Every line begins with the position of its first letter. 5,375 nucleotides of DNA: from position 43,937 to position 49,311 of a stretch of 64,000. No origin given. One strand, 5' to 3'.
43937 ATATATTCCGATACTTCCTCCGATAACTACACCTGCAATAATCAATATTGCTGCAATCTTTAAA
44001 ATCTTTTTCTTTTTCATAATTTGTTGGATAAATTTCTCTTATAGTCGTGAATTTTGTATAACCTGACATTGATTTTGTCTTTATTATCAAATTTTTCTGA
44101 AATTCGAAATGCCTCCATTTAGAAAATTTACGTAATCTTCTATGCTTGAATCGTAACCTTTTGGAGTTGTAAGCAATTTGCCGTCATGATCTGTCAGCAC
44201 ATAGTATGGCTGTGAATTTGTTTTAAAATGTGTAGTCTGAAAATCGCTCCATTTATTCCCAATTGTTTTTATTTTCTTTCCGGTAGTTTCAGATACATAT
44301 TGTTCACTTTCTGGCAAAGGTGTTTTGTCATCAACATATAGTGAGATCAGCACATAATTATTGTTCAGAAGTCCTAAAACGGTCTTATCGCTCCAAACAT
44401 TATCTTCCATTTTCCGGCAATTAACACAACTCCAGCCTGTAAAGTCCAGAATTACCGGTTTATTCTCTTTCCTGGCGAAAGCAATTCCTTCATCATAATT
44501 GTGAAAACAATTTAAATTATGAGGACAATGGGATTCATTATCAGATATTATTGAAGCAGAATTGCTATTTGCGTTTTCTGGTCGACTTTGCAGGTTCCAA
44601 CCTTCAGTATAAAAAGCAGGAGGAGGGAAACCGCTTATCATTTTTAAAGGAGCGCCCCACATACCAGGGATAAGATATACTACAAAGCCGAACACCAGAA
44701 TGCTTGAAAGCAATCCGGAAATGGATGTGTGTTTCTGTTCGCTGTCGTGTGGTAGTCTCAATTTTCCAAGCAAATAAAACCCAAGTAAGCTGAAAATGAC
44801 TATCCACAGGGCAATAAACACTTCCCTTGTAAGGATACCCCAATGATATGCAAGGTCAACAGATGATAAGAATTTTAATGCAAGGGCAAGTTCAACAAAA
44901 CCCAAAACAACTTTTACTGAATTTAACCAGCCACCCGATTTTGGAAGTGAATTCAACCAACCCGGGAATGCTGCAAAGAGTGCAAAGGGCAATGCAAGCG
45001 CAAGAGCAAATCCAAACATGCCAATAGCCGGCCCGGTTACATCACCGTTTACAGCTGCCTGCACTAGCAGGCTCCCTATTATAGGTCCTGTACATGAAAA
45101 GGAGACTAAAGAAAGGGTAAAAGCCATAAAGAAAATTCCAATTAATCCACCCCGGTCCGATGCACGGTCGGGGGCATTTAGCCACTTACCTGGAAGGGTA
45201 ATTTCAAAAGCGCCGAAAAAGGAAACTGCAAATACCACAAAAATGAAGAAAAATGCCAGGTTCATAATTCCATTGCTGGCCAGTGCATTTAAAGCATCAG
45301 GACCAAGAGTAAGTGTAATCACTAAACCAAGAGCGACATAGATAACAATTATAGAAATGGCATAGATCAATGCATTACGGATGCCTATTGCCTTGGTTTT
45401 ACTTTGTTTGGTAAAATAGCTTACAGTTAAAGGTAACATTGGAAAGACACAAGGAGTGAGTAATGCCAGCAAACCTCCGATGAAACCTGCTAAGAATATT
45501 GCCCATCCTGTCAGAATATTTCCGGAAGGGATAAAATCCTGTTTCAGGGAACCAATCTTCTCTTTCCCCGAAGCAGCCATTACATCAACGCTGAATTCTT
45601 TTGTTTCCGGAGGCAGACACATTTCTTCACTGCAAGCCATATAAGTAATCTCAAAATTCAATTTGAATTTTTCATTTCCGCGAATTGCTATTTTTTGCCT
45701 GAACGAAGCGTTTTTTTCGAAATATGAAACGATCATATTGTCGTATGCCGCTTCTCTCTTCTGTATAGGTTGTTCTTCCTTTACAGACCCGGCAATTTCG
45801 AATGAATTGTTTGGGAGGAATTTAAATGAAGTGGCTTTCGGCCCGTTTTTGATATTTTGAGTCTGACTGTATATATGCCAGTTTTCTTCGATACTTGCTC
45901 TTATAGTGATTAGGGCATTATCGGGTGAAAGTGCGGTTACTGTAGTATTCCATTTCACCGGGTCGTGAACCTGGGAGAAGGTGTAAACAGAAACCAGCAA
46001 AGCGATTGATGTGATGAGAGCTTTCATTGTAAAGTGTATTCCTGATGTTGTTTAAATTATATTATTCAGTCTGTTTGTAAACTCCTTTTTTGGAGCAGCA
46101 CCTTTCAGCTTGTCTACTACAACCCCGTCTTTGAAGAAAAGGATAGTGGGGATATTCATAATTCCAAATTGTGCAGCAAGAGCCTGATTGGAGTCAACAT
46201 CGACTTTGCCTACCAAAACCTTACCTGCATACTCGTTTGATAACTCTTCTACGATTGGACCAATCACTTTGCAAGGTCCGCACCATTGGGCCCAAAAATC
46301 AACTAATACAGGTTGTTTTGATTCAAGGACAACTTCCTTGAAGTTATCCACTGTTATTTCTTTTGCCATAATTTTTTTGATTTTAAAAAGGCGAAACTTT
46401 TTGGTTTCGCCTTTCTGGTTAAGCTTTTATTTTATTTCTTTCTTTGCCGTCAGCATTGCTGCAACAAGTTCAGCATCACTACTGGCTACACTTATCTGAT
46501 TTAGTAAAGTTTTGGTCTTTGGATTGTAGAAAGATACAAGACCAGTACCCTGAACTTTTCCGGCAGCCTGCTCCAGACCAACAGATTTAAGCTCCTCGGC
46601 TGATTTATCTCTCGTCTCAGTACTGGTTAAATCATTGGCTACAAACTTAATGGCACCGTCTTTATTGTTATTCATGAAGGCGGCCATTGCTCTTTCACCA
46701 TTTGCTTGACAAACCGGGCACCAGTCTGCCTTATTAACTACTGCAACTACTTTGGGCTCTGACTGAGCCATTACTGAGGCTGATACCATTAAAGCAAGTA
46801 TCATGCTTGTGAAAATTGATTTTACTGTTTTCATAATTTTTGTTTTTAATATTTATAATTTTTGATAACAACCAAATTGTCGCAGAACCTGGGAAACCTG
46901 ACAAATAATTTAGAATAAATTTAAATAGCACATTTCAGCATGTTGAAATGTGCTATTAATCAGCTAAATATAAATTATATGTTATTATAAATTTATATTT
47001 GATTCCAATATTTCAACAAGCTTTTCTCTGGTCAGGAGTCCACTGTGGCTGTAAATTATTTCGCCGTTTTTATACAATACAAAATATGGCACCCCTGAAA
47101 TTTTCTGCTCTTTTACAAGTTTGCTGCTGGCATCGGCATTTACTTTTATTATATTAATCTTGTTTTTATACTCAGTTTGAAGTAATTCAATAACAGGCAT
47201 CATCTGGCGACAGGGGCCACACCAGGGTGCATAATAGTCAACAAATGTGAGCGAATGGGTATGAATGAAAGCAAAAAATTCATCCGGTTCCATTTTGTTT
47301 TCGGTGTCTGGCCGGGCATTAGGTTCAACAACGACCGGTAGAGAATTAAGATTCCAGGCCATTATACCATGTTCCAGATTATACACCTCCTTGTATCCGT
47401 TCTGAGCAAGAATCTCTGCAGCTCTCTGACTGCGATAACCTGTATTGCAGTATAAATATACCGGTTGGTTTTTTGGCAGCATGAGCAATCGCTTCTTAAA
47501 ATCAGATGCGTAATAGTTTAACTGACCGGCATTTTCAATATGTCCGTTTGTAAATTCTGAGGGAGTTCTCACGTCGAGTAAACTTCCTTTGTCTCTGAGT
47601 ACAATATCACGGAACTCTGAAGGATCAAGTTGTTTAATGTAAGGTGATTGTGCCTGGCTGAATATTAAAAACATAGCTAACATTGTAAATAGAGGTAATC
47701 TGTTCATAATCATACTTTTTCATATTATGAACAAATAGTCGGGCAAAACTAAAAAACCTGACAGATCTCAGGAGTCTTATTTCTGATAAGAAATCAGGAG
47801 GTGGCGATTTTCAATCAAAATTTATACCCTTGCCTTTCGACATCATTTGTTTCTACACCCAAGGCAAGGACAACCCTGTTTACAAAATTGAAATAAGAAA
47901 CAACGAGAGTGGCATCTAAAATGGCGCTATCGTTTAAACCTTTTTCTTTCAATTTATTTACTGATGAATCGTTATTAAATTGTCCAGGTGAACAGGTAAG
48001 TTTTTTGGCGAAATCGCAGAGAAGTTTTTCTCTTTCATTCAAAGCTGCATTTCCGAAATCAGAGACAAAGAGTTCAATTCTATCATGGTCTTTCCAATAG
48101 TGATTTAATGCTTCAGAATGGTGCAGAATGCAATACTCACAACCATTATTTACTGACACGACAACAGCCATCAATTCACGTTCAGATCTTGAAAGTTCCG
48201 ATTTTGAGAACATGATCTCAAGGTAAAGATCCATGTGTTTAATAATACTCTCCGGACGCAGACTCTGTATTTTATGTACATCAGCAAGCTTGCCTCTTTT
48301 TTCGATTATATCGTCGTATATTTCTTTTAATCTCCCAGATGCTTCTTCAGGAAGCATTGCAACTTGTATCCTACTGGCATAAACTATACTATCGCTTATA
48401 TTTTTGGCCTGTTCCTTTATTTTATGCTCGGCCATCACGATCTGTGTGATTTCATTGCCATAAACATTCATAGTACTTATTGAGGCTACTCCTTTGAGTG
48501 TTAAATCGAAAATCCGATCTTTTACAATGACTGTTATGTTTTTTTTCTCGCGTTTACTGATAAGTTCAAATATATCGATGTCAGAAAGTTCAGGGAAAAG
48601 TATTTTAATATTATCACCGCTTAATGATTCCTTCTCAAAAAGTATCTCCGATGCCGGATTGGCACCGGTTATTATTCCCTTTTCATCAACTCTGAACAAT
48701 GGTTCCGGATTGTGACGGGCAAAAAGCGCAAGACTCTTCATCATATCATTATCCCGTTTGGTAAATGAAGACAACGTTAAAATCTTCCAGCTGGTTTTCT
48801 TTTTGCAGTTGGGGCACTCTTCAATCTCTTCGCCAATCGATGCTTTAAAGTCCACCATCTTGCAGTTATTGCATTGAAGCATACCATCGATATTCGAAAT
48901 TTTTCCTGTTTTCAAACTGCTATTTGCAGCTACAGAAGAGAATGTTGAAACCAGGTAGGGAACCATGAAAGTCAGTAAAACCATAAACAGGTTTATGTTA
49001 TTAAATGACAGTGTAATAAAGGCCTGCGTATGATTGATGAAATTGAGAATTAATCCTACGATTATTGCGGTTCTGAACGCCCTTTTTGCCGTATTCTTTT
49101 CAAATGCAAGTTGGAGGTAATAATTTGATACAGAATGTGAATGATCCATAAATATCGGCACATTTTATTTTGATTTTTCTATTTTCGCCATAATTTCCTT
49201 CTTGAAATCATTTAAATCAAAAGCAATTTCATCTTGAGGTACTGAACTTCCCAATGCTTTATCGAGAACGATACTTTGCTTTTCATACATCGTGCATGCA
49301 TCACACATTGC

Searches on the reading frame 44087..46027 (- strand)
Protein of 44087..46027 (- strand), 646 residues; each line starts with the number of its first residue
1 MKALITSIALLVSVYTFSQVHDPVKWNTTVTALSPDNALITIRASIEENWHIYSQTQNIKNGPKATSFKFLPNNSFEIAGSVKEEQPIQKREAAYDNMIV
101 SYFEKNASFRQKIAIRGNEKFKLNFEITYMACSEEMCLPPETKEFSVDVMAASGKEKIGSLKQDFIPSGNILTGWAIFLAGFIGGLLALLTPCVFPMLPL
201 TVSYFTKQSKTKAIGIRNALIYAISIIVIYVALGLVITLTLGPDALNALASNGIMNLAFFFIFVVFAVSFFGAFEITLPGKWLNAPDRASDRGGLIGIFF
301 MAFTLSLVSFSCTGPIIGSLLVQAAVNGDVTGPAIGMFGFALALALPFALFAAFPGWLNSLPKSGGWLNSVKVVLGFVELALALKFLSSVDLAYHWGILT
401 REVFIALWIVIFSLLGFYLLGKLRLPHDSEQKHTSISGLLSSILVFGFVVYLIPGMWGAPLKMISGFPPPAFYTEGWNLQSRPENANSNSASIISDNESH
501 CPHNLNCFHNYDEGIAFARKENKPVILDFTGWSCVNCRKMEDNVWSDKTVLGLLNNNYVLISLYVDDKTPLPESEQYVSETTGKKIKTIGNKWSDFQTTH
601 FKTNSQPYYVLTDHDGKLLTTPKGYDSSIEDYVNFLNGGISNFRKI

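Call 66: search_protein_families(library=pfam, proteins=[window:44087-46027:-], max_evalue=0.001)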
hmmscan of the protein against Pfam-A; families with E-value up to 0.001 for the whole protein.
window:44087-46027:- (646 aa): 5 families
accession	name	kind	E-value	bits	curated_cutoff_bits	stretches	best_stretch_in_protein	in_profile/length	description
PF02683.22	DsbD_TM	-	2.5e-27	96.1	27.1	1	177-388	3-216/219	Cytochrome C biogenesis protein transmembrane domain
PF13899.12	Thioredoxin_7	-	1.1e-10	41.9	27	1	510-567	5-62/83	Thioredoxin-like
PF11412.14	DsbD_N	-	1.8e-08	34.8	25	1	30-147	13-117/119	Thiol:disulfide interchange protein DsbD, N-terminal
PF03190.21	Thioredox_DsbH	-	6.4e-07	29.9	27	1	509-568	24-83/163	Protein of unknown function, DUF255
PF13098.12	Thioredoxin_2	-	7.9e-07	29.8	27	1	518-627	1-96/104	Thioredoxin-like domain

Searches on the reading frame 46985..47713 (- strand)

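Call 66: search_protein_families(library=pfam, proteins=[window:46985-47713:-], max_evalue=0.001)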
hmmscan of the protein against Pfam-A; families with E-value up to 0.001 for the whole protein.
window:46985-47713:- (242 aa): 5 families
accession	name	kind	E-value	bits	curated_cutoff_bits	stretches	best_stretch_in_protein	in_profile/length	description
PF00085.26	Thioredoxin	-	1.2e-24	86.8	23.5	1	141-237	5-102/103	Thioredoxin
PF00581.25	Rhodanese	-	6.9e-19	68.6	22.2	1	33-121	4-100/102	Rhodanese-like domain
PF13098.12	Thioredoxin_2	-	9.4e-08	32.8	27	1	154-236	6-104/104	Thioredoxin-like domain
PF13905.12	Thioredoxin_8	-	6.2e-06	26.9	27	1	155-196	3-46/94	Thioredoxin-like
PF08534.16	Redoxin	-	0.00016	21.9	26.6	1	158-214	33-92/148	Redoxin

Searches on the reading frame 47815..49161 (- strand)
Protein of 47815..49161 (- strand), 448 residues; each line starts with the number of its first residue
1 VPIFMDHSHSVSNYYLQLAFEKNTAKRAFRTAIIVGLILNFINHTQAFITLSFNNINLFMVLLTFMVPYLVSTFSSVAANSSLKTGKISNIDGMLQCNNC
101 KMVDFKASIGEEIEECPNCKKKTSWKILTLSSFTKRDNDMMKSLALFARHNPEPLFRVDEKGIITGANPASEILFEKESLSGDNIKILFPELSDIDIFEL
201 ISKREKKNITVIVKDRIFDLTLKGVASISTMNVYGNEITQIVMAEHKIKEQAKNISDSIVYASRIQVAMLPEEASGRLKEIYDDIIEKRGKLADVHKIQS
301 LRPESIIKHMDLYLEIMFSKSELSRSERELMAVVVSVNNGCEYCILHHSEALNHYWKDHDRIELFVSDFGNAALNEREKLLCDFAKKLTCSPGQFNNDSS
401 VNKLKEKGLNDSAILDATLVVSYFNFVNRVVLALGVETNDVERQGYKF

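Call 66: search_protein_families(library=pfam, proteins=[window:47815-49161:-], max_evalue=0.001)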
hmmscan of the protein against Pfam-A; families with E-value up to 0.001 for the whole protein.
window:47815-49161:- (448 aa): 1 family
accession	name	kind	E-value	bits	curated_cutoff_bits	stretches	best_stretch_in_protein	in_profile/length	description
PF02627.25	CMD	-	9.7e-10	38.8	23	1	313-352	10-49/84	Carboxymuconolactone decarboxylase family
